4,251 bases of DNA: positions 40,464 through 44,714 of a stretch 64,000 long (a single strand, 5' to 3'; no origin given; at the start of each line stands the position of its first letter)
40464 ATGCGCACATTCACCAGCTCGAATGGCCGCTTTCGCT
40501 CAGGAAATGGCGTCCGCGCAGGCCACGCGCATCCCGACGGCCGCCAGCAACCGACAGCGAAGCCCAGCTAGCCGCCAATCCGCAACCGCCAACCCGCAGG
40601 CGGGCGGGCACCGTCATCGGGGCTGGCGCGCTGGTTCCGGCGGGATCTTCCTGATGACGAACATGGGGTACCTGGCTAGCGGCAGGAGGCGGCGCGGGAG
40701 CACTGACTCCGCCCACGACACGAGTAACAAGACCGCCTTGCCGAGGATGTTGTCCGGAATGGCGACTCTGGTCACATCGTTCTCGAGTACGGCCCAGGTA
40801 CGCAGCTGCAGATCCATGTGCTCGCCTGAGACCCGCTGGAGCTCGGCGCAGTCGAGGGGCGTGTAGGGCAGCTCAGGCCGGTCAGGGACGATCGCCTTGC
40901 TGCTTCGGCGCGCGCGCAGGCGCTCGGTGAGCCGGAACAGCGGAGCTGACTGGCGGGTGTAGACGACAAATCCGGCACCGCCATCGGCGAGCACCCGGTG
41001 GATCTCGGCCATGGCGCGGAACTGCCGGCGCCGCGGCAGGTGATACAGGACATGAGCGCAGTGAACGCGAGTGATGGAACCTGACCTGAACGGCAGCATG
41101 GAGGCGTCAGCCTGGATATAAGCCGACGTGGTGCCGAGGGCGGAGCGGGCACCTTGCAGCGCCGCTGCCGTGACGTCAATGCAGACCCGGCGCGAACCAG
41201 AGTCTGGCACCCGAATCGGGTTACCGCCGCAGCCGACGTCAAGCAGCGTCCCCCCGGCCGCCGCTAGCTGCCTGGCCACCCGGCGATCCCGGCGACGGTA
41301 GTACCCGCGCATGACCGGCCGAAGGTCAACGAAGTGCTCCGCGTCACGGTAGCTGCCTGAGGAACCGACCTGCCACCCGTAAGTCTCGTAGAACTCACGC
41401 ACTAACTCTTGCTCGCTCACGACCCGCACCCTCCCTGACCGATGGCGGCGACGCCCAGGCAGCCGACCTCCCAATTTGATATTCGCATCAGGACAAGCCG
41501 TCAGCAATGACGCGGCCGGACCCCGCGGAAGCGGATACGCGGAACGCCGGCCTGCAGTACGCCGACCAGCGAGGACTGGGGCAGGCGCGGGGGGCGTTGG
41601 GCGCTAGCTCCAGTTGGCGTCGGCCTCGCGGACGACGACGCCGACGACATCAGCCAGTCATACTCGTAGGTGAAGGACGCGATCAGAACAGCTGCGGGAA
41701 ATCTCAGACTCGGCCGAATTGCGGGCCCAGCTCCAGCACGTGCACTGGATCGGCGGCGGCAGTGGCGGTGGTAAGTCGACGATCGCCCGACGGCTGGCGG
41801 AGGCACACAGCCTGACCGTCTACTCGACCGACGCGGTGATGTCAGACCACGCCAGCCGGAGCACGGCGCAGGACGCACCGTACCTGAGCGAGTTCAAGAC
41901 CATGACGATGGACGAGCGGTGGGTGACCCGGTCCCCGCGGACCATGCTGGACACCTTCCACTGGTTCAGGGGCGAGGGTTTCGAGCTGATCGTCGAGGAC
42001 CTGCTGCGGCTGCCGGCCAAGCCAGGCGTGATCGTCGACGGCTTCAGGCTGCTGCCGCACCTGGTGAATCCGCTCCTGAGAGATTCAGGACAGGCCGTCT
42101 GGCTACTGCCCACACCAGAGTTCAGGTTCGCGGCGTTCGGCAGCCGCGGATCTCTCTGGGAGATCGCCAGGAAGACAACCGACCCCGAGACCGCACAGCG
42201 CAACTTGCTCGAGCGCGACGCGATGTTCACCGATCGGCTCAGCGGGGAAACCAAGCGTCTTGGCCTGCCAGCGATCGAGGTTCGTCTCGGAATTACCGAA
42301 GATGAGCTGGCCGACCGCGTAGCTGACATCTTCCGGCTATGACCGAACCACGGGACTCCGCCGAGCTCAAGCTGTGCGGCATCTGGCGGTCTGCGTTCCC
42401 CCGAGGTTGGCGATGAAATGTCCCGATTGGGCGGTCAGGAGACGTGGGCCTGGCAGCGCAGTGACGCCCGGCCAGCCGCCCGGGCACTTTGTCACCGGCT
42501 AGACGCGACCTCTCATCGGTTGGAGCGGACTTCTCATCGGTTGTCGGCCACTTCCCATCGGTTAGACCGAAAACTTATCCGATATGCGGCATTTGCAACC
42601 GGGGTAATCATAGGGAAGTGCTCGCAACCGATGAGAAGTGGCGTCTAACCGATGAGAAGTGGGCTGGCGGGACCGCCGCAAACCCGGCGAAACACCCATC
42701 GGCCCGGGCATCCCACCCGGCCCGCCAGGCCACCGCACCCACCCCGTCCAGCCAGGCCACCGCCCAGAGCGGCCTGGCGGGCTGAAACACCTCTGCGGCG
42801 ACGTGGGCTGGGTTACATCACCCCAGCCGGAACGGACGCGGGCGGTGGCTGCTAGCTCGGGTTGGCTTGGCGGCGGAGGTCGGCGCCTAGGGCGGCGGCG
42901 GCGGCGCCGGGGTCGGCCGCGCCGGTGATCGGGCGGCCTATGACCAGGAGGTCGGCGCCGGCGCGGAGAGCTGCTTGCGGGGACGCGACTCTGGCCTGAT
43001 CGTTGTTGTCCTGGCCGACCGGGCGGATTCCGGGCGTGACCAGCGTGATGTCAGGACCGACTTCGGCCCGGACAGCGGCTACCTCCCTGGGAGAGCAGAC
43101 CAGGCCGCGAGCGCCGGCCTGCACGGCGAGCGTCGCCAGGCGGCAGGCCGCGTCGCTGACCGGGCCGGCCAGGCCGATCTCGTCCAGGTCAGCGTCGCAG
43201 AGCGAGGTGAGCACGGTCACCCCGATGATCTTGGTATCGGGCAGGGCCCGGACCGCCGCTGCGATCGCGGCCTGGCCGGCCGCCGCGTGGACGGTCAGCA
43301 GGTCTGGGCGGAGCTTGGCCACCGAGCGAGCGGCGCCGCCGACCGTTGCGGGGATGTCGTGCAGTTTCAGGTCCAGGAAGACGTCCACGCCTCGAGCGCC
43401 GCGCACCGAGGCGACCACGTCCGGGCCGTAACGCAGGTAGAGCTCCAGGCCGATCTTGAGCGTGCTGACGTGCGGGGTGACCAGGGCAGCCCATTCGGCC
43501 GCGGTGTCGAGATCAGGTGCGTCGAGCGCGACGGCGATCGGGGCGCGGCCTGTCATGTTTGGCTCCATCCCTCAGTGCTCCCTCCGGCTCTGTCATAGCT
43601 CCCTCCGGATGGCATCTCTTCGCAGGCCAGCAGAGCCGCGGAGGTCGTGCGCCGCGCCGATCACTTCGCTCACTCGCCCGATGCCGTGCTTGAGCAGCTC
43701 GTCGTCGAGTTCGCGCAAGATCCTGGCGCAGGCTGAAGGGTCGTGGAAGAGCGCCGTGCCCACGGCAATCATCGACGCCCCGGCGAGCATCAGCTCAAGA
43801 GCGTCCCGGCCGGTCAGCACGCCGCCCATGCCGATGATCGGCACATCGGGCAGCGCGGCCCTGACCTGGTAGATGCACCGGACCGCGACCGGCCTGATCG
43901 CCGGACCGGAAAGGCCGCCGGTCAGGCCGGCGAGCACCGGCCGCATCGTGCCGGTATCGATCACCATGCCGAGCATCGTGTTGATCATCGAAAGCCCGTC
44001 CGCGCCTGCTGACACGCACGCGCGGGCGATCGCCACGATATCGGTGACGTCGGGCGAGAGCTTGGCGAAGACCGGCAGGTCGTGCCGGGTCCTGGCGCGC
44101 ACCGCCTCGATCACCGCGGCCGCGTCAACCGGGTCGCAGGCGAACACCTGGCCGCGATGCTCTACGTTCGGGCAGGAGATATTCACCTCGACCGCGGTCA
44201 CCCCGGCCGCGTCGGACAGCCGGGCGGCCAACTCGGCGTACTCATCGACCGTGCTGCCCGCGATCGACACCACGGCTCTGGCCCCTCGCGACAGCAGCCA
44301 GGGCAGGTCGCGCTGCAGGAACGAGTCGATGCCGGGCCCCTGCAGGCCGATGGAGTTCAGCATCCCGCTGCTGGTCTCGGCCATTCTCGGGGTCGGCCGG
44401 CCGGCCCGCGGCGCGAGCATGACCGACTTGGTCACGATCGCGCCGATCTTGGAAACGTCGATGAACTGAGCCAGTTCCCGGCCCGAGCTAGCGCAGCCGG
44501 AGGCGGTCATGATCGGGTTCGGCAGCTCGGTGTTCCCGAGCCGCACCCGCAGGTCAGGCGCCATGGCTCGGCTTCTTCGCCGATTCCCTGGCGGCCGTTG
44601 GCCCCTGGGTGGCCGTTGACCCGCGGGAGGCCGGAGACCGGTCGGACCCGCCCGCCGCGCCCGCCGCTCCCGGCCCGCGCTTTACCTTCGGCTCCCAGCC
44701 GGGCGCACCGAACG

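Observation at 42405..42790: Iteron-like element A: 21-bp-periodic direct repeats facing inverted copies across an AT-richer core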

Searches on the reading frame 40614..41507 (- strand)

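Call 18: search_protein_families(library=pfam, proteins=[window:40614-41507:-], max_evalue=0.001)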
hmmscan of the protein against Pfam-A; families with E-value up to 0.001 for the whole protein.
window:40614-41507:- (297 aa): 4 families
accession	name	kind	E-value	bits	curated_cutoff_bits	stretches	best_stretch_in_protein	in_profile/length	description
PF08241.18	Methyltransf_11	-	4.9e-14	53.2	21.2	1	89-178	1-92/95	Methyltransferase domain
PF13649.12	Methyltransf_25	-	1.9e-11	44.9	27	1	89-177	2-97/97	Methyltransferase domain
PF13489.12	Methyltransf_23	-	1.8e-05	24.9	27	1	74-195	10-130/164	Methyltransferase domain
PF08242.18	Methyltransf_12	-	9.1e-05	23.6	30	1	89-177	1-96/98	Methyltransferase domain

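Call 57: search_protein_families(library=ncbifam, proteins=[window:40614-41507:-], max_evalue=0.01)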
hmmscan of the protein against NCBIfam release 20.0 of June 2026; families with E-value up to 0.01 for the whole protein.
window:40614-41507:- (297 aa): 7 families
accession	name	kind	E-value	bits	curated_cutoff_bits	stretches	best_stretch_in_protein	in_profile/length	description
NF045667.1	MTase_DVU1556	equivalog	2.3e-10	40.3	155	1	80-178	18-116/213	DVU_1556 family methyltransferase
NF043040.1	corrin_prot_MT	hypoth_equivalog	2.2e-06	27.3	180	1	66-178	23-144/216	corrinoid protein-associated methyltransferase CpaM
NF041255.1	mycofact_MftM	equivalog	1.5e-05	24.5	200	1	78-172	134-232/289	mycofactocin oligosaccharide methyltransferase MftM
TIGR01934.1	MenG_MenH_UbiE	subfamily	1.8e-05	24.2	158.35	1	76-183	31-143/223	ubiquinone/menaquinone biosynthesis methyltransferase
NF047649.1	MTase_UXPK_star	exception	9.2e-05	21.6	460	1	84-178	77-178/283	methyltransferase/UXPK-star double selenoprotein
NF001244.0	PRK00216.1-5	equivalog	0.00024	20.4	216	1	80-182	44-154/236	bifunctional demethylmenaquinone methyltransferase/2-methoxy-6-polyprenyl-1,4-benzoquinol methylase UbiE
NF040539.1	AST_met_ArsM_2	exception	0.0042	17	240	1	126-184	110-164/262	putative arsinothricin biosynthesis methyltransferase ArsM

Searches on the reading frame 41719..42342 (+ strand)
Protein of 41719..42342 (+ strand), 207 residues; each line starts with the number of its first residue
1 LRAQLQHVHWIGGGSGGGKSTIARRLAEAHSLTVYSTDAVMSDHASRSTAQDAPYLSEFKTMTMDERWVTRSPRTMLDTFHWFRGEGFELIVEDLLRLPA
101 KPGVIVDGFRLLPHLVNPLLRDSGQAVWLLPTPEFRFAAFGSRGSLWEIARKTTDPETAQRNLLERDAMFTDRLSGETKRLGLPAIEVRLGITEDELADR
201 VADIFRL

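Call 18: search_protein_families(library=pfam, proteins=[window:41719-42342:+], max_evalue=0.001)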
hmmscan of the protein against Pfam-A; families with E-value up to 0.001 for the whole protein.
window:41719-42342:+ (207 aa): 2 families
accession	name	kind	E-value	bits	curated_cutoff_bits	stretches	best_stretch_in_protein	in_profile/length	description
PF13671.12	AAA_33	-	0.00011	23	27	1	8-56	1-49/143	AAA domain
PF13207.12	AAA_17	-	0.00026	21.7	27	1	13-53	2-43/136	AAA domain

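Call 56: search_protein_families(library=pfam, proteins=[window:41719-42342:+], max_evalue=0.01)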
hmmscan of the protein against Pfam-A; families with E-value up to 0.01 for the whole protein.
window:41719-42342:+ (207 aa): 5 families
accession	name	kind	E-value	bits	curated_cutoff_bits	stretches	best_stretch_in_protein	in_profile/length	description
PF13671.12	AAA_33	-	0.00011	23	27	1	8-56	1-49/143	AAA domain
PF13207.12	AAA_17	-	0.00026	21.7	27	1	13-53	2-43/136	AAA domain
PF13521.12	AAA_28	-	0.0018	18.9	27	0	11-34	4-28/164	AAA domain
PF13238.12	AAA_18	-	0.003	18.4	29.4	1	11-66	3-55/128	AAA domain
PF01202.28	SKI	-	0.0032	18.1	22.1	1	16-50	2-36/159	Shikimate kinase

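Call 57: search_protein_families(library=ncbifam, proteins=[window:41719-42342:+], max_evalue=0.01)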
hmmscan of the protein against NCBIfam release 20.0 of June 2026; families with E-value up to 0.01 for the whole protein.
window:41719-42342:+ (207 aa): 4 families
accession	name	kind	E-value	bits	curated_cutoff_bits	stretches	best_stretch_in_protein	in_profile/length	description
NF011100.0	PRK14527.1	equivalog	0.00023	20.8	154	1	11-50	11-50/191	adenylate kinase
NF005994.0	PRK08118.1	equivalog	0.00063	19.8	215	1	12-54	7-49/172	DNA topology modulation protein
NF002988.0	PRK03731.1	equivalog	0.0017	18.1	161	1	7-50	4-46/174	shikimate kinase AroL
NF005576.0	PRK07261.1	equivalog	0.0075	16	224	0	11-69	5-62/171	DNA topology modulation protein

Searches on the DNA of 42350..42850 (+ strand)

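Call 12: search_dna_similar(query=window:42470-42705:+, collection=plasmids, mode=distant, max_evalue=0.01)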
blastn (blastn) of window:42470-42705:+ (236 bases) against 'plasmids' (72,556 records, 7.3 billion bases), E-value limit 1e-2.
No match.

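Call 13: search_dna_similar(query=window:42470-42705:+, collection=phages, mode=distant, max_evalue=0.01)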
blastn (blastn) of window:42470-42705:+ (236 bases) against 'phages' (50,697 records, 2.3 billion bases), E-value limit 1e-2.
No match.

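Call 76: search_rna_families(source=window, start=42350, end=42850, threshold=evalue, max_evalue=1)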
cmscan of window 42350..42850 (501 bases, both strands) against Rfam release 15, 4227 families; matches with E-value up to 1: 0.
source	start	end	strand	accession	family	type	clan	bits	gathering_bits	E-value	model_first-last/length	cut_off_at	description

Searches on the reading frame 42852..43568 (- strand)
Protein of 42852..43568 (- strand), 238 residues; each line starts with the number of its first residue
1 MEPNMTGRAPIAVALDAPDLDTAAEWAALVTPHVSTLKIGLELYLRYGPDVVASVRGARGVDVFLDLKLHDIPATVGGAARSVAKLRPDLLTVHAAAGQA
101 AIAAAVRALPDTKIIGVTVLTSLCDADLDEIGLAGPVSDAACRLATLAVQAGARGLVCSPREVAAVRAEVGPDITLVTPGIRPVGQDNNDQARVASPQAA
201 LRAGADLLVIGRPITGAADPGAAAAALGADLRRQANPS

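Call 18: search_protein_families(library=pfam, proteins=[window:42852-43568:-], max_evalue=0.001)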
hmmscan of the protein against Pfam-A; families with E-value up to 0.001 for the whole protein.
window:42852-43568:- (238 aa): 1 family
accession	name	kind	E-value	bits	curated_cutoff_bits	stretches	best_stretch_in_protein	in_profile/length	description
PF00215.30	OMPdecase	-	4.7e-52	177.5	27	1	11-226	3-220/221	Orotidine 5'-phosphate decarboxylase / HUMPS family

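Call 19: find_encoding_contigs(protein=window:42852-43568:-, flank=10000, max_places=10)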
Protein window:42852-43568:- (238 aa): 2 contigs read that carry it; 2 places shown.
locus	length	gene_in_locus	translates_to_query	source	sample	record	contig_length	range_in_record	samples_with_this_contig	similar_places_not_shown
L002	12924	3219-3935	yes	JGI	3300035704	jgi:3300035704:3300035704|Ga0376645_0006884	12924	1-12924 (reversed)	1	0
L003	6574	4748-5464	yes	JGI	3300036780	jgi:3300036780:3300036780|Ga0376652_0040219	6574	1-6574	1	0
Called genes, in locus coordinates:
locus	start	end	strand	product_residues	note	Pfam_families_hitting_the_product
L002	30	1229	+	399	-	PF02786:CPSase_L_D2, PF02142:MGS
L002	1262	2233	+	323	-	PF10418:DHODB_Fe-S_bind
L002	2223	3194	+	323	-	PF01180:DHO_dh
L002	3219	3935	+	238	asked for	PF00215:OMPdecase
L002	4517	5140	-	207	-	-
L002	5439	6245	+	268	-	PF13649:Methyltransf_25, PF08241:Methyltransf_11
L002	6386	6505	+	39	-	-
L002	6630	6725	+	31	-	-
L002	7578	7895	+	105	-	PF22525:H2TH_5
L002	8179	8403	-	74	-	-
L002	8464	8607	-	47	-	-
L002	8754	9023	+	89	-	PF01192:RNA_pol_Rpb6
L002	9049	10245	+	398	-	PF02441:Flavoprotein, PF04127:DFP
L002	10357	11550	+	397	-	PF00438:S-AdoMet_synt_N, PF02772:S-AdoMet_synt_M, PF02773:S-AdoMet_synt_C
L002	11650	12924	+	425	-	?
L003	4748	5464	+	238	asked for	PF00215:OMPdecase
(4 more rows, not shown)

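Call 36: find_homologous_proteins(query=window:42852-43568:-, max_evalue=1e-60)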
Query window:42852-43568:- (238 aa): 5989 proteins with E <= 1e-60 among 8000 candidates; the best 120 are listed.
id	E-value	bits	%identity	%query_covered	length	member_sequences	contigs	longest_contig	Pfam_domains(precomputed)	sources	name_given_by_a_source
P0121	1.9e-141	487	100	100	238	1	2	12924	PF00215.31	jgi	jgi:orotidine-5'-phosphate decarboxylase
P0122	5.3e-138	476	100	98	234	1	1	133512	PF00215.31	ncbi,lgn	ncbi:MAG TPA: orotidine-5'-phosphate decarboxylase [Streptosporangiaceae bacterium]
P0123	7.3e-134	462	95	90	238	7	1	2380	PF00215.31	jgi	jgi:orotidine-5'-phosphate decarboxylase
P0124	1.2e-132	458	95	100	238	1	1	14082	PF00215.31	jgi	jgi:orotidine-5'-phosphate decarboxylase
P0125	2.5e-131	454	95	98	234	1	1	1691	PF00215.31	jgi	jgi:orotidine-5'-phosphate decarboxylase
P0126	3.4e-131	454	97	98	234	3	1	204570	PF00215.31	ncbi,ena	-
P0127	2.4e-129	448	94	97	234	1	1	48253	PF00215.31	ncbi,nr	ncbi:MAG TPA: orotidine-5'-phosphate decarboxylase [Streptosporangiaceae bacterium]|nr:orotidine-5'-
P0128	3.5e-129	447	95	89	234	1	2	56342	PF00215.31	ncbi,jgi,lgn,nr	ncbi:MAG TPA: orotidine-5'-phosphate decarboxylase [Streptosporangiaceae bacterium]|jgi:orotidine-5'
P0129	1.1e-128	446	95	89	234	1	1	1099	PF00215.31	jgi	jgi:orotidine-5'-phosphate decarboxylase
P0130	4.3e-128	444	94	98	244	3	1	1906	PF00215.31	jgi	jgi:orotidine-5'-phosphate decarboxylase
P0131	1.8e-127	442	95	89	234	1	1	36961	PF00215.31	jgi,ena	jgi:orotidine-5'-phosphate decarboxylase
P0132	2.0e-127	441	94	97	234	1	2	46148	PF00215.31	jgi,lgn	jgi:orotidine-5'-phosphate decarboxylase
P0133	1.4e-126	439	95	88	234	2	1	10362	PF00215.31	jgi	jgi:orotidine-5'-phosphate decarboxylase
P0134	2.3e-126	438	94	89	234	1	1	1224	PF00215.31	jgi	-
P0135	4.3e-126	437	94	89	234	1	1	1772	PF00215.31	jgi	jgi:orotidine-5'-phosphate decarboxylase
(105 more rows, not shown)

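Call 37: find_encoding_contigs(protein=P0126, flank=10000, max_places=2)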
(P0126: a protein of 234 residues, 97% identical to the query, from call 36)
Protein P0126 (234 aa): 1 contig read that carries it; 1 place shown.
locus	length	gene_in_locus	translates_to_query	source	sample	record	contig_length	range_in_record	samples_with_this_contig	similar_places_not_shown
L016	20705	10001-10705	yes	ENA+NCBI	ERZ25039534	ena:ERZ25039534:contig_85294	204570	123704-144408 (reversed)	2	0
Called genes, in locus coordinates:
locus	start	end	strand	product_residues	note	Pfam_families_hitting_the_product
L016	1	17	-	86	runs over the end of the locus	PF21179:BldD-like_C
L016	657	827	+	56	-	-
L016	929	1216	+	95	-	PF00156:Pribosyltran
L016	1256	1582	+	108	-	PF02729:OTCace_N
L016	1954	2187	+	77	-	PF00185:OTCace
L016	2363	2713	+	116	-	PF01979:Amidohydro_1 (weak), PF12890:DHOase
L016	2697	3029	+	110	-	PF12890:DHOase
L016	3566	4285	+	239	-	PF00988:CPSase_sm_chain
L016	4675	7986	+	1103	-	PF25596:CPSase_L_D1, PF02222:ATP-grasp (faint), PF02786:CPSase_L_D2, PF07478:Dala_Dala_lig_C (faint), PF02787:CPSase_L_D3, PF25596:CPSase_L_D1, PF02786:CPSase_L_D2, PF02142:MGS, +1 more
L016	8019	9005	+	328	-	PF10418:DHODB_Fe-S_bind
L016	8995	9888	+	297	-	PF01180:DHO_dh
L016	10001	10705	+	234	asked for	PF00215:OMPdecase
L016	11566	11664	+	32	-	-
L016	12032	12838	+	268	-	PF13649:Methyltransf_25, PF08241:Methyltransf_11, PF08242:Methyltransf_12 (faint)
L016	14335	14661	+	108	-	PF22525:H2TH_5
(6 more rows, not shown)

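Call 38: find_encoding_contigs(protein=P0128, flank=10000, max_places=2)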
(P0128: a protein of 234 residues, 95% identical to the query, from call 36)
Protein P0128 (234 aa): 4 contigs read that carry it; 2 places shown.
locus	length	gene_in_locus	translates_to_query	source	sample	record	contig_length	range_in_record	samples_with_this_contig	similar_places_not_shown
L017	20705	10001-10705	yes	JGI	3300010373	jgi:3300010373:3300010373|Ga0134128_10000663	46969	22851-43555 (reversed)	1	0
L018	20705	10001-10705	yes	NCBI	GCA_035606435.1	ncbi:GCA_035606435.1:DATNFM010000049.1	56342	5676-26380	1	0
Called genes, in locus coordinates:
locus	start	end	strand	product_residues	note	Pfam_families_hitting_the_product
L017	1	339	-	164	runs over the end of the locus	PF13560:HTH_31, PF01381:HTH_3, PF21179:BldD-like_C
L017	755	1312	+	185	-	PF00156:Pribosyltran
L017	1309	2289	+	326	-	PF02729:OTCace_N, PF00185:OTCace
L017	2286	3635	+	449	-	PF01979:Amidohydro_1, PF12890:DHOase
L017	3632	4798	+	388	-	PF00988:CPSase_sm_chain, PF00117:GATase, PF07722:Peptidase_C26 (faint)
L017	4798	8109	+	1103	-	PF25596:CPSase_L_D1, PF02222:ATP-grasp (faint), PF02786:CPSase_L_D2, PF07478:Dala_Dala_lig_C (faint), PF02787:CPSase_L_D3, PF25596:CPSase_L_D1, PF02786:CPSase_L_D2, PF02142:MGS, +1 more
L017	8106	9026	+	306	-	PF10418:DHODB_Fe-S_bind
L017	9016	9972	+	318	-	PF01180:DHO_dh, PF01207:Dus (faint)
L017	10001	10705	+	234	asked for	PF00215:OMPdecase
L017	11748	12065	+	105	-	PF22525:H2TH_5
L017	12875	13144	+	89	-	PF01192:RNA_pol_Rpb6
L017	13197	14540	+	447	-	PF02441:Flavoprotein, PF04127:DFP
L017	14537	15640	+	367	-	PF00438:S-AdoMet_synt_N, PF02772:S-AdoMet_synt_M, PF02773:S-AdoMet_synt_C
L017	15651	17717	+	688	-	PF17764:PriA_3primeBD, PF27106:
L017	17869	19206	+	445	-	-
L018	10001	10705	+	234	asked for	PF00215:OMPdecase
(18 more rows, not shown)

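Call 39: find_encoding_contigs(protein=P0127, flank=10000, max_places=2)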
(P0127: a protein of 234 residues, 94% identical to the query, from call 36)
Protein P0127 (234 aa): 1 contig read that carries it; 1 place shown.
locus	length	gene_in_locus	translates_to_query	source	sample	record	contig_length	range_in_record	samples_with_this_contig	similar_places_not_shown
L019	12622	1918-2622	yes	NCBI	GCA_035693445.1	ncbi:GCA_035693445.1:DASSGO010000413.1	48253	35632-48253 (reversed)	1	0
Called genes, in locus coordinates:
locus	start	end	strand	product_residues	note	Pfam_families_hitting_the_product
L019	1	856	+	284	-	PF10418:DHODB_Fe-S_bind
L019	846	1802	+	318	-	PF01180:DHO_dh, PF01207:Dus (faint)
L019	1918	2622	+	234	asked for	PF00215:OMPdecase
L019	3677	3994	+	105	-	PF22525:H2TH_5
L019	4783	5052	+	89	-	PF01192:RNA_pol_Rpb6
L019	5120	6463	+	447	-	PF02441:Flavoprotein, PF04127:DFP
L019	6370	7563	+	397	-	PF00438:S-AdoMet_synt_N, PF02772:S-AdoMet_synt_M, PF02773:S-AdoMet_synt_C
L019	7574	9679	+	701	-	PF17764:PriA_3primeBD, PF27106:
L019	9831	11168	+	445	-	-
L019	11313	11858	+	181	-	PF01327:Pep_deformylase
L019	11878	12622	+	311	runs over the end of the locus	PF00551:Formyl_trans_N, PF02911:Formyl_trans_C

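Call 71: find_encoding_contigs(protein=P0124, flank=10000, max_places=3)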
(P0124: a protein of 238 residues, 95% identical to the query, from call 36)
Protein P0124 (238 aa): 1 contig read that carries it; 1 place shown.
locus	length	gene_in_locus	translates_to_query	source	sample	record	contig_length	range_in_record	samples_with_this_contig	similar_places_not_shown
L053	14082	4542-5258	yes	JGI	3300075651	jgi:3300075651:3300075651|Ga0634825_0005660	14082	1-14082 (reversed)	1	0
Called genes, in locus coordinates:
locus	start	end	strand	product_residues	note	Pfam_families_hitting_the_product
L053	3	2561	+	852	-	?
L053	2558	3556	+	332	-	PF10418:DHODB_Fe-S_bind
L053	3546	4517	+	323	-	PF01180:DHO_dh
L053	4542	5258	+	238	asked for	PF00215:OMPdecase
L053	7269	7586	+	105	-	PF22525:H2TH_5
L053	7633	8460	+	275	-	PF00625:Guanylate_kin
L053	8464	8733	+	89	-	PF01192:RNA_pol_Rpb6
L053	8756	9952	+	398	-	PF02441:Flavoprotein, PF04127:DFP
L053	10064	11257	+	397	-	PF00438:S-AdoMet_synt_N, PF02772:S-AdoMet_synt_M, PF02773:S-AdoMet_synt_C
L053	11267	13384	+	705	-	PF17764:PriA_3primeBD, PF27106:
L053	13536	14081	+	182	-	?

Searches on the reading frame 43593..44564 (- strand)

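Call 18: search_protein_families(library=pfam, proteins=[window:43593-44564:-], max_evalue=0.001)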
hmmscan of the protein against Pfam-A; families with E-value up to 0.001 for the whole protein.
window:43593-44564:- (323 aa): 2 families
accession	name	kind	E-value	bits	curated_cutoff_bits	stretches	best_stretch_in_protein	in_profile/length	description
PF01180.27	DHO_dh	-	7.5e-79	265.4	27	1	5-290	2-291/291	Dihydroorotate dehydrogenase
PF01207.24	Dus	-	2.9e-05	23.8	20.4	0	228-283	173-227/311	Dihydrouridine synthase (Dus)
